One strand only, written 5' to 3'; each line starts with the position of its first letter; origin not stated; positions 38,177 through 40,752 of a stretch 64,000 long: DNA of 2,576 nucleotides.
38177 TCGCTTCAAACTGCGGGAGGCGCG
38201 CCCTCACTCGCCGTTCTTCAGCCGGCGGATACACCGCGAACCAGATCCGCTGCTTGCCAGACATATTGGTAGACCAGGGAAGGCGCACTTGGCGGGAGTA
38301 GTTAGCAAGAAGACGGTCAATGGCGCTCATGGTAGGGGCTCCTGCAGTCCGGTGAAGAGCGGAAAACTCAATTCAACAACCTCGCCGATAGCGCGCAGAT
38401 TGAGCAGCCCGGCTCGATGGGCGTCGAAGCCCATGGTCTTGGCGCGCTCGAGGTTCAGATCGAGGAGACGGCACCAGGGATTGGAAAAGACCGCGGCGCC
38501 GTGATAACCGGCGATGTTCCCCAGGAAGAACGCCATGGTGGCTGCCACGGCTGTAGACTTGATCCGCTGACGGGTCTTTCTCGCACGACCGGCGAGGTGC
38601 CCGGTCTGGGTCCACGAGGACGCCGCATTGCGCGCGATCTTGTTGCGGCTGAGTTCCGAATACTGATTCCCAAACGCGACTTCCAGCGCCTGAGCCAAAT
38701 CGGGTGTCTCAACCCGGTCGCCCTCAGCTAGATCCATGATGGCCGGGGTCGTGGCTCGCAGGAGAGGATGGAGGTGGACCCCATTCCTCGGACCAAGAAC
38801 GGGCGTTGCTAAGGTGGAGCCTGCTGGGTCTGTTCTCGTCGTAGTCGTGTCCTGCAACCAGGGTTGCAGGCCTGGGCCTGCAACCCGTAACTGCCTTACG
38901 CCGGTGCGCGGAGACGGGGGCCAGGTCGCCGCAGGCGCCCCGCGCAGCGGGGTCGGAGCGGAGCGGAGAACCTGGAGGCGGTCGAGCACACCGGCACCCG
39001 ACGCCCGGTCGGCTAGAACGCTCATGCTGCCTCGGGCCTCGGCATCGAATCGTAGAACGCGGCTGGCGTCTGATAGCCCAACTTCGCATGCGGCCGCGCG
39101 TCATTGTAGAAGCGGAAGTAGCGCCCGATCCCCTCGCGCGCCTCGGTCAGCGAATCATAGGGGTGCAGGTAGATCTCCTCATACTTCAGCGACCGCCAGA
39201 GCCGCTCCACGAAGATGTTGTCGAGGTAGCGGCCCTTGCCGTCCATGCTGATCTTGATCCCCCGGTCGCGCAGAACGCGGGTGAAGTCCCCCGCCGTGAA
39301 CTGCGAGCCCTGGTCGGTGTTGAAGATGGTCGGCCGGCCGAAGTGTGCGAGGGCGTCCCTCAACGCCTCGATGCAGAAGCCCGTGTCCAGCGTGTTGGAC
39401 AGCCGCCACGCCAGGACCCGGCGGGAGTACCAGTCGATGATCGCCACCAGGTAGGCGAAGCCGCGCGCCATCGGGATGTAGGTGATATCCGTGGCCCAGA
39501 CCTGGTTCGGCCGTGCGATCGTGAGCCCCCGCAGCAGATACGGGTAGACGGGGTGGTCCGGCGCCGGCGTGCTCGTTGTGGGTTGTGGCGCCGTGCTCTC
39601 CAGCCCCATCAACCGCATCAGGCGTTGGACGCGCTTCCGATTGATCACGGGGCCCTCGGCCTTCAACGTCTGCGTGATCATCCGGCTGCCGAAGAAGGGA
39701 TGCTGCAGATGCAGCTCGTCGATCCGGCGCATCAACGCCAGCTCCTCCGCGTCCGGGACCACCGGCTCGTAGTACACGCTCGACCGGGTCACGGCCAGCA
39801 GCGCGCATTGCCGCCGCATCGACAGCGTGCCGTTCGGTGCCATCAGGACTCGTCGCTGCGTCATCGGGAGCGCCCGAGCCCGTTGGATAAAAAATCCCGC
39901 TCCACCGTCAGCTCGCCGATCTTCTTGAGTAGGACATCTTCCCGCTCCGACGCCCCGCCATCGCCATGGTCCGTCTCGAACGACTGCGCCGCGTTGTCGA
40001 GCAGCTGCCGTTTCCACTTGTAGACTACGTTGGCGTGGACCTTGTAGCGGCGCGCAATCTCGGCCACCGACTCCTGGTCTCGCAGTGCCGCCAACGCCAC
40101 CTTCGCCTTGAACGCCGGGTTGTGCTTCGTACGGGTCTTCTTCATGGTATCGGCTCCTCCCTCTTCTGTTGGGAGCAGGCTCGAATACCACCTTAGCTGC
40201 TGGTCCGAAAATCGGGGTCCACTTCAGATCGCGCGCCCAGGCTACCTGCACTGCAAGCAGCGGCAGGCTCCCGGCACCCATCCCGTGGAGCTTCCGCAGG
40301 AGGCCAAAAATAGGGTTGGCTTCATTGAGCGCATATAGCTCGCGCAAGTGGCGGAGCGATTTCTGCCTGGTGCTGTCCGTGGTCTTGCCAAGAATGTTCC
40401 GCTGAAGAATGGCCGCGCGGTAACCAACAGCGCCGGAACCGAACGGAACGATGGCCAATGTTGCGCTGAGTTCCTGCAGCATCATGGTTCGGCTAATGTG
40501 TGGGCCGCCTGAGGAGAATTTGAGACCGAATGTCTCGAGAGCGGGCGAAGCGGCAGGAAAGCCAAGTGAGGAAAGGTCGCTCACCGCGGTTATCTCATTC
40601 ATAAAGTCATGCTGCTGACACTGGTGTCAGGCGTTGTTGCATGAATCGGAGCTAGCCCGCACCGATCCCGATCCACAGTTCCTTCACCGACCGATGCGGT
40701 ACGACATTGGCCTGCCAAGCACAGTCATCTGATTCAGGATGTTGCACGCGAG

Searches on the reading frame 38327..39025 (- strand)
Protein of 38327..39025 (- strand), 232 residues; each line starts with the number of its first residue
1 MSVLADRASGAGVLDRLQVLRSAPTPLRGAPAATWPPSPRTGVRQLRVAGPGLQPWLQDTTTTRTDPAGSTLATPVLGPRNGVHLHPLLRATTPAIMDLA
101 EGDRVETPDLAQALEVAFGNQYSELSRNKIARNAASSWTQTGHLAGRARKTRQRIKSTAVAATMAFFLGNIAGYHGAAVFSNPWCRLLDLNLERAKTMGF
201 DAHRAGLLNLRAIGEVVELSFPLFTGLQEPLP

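Call 40: search_protein_families(library=pfam, proteins=[window:38327-39025:-], max_evalue=0.001)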
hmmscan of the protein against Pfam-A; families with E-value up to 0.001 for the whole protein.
window:38327-39025:- (232 aa): 0 families

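Call 66: search_protein_families(library=padloc, proteins=[window:38327-39025:-], max_evalue=0.001)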
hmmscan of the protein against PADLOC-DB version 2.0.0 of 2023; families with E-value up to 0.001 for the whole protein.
window:38327-39025:- (232 aa): 3 families
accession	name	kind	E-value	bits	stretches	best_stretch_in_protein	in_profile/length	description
PDLC02450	BrxA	-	9.5e-38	128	1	86-225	111-250/259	BrxA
PDLC02453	BrxA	-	3.4e-12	44.3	1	74-225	255-406/421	BrxA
PDLC02455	BrxA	-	1.4e-10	39.3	1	108-222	105-219/226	BrxA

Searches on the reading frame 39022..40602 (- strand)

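Call 40: search_protein_families(library=pfam, proteins=[window:39022-40602:-], max_evalue=0.001)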
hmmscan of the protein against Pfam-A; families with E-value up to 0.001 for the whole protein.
window:39022-40602:- (526 aa): 5 families
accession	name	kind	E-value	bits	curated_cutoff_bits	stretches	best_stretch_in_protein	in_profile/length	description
PF00665.32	rve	-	2.4e-25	89.2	32.6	1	364-457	3-100/102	Integrase core domain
PF13683.12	rve_3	-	9.3e-16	57.8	26.5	1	447-513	1-67/67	Integrase core domain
PF13276.12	HTH_21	-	1.5e-15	57.6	28.1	1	287-339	3-57/60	HTH-like domain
PF13333.12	rve_2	-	5.2e-05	23.8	22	1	467-516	2-51/56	Integrase core domain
PF24764.1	rva_4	-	0.00016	21.9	26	1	362-473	4-113/194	Integrase core domain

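Call 66: search_protein_families(library=padloc, proteins=[window:39022-40602:-], max_evalue=0.001)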
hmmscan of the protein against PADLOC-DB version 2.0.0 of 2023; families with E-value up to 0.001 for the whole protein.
window:39022-40602:- (526 aa): 2 families
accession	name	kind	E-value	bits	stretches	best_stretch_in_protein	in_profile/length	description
PDLC02450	BrxA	-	2.6e-28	97.1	1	19-140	5-122/259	BrxA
PDLC02453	BrxA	-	1.9e-22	78.1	1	22-125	164-267/421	BrxA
